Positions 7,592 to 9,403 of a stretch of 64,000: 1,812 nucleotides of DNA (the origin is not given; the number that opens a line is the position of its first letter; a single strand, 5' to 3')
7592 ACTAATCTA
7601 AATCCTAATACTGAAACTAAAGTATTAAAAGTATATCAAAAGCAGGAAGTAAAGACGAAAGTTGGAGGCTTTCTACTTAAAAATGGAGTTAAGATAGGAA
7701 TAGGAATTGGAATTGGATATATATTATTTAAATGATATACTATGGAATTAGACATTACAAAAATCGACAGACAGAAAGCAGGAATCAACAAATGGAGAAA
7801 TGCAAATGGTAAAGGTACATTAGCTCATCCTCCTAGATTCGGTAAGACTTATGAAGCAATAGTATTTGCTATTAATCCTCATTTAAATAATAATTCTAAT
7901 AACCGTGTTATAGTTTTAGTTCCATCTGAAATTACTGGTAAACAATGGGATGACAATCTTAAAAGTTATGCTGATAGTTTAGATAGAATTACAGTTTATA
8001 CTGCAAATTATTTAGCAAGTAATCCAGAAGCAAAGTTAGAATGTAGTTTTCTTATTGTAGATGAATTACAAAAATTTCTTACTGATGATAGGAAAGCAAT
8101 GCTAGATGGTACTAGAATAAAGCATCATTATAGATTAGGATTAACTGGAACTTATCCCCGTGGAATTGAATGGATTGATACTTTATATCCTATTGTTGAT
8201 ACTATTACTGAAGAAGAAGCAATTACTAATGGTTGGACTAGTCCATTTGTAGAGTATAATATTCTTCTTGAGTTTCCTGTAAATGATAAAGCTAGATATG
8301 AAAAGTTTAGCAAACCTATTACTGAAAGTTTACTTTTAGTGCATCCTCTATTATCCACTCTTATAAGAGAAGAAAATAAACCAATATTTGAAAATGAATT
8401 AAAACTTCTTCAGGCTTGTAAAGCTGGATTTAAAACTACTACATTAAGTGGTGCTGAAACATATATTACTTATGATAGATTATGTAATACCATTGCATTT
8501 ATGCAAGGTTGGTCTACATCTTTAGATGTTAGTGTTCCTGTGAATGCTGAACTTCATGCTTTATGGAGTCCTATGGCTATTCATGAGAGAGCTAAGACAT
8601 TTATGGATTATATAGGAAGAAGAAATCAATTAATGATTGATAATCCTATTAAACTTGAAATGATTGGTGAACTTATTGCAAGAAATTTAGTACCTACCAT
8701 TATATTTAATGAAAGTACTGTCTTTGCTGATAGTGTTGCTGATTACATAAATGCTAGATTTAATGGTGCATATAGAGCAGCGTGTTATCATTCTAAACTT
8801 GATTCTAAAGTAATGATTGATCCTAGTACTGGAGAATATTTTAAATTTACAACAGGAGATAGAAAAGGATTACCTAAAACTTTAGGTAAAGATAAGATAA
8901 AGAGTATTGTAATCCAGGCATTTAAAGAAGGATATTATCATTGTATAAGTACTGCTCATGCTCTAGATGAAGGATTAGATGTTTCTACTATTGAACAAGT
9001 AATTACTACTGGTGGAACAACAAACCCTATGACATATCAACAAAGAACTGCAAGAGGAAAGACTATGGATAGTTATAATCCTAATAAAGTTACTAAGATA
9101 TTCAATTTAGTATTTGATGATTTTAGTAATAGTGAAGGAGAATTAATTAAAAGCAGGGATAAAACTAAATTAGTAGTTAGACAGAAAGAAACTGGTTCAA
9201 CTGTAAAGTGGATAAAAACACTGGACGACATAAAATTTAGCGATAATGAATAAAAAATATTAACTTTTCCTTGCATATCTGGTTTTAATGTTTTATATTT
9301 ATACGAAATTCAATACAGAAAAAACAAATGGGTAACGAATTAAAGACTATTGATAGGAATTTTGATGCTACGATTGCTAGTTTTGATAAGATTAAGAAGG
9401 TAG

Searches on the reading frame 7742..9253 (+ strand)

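Call 77: search_protein_families(library=pfam, proteins=[window:7742-9253:+], max_evalue=0.001)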
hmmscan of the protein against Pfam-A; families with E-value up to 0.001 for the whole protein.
window:7742-9253:+ (503 aa): 3 families
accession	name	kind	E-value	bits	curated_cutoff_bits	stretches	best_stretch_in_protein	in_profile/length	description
PF00271.37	Helicase_C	-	1.2e-07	32.4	23.5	1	388-438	55-105/110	Helicase conserved C-terminal domain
PF04851.21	ResIII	-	5.4e-06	26.9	22.5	1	11-83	8-83/164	Type III restriction enzyme, res subunit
PF00176.29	SNF2-rel_dom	-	6.7e-05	22.6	24.9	0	19-86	14-85/290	SNF2-related domain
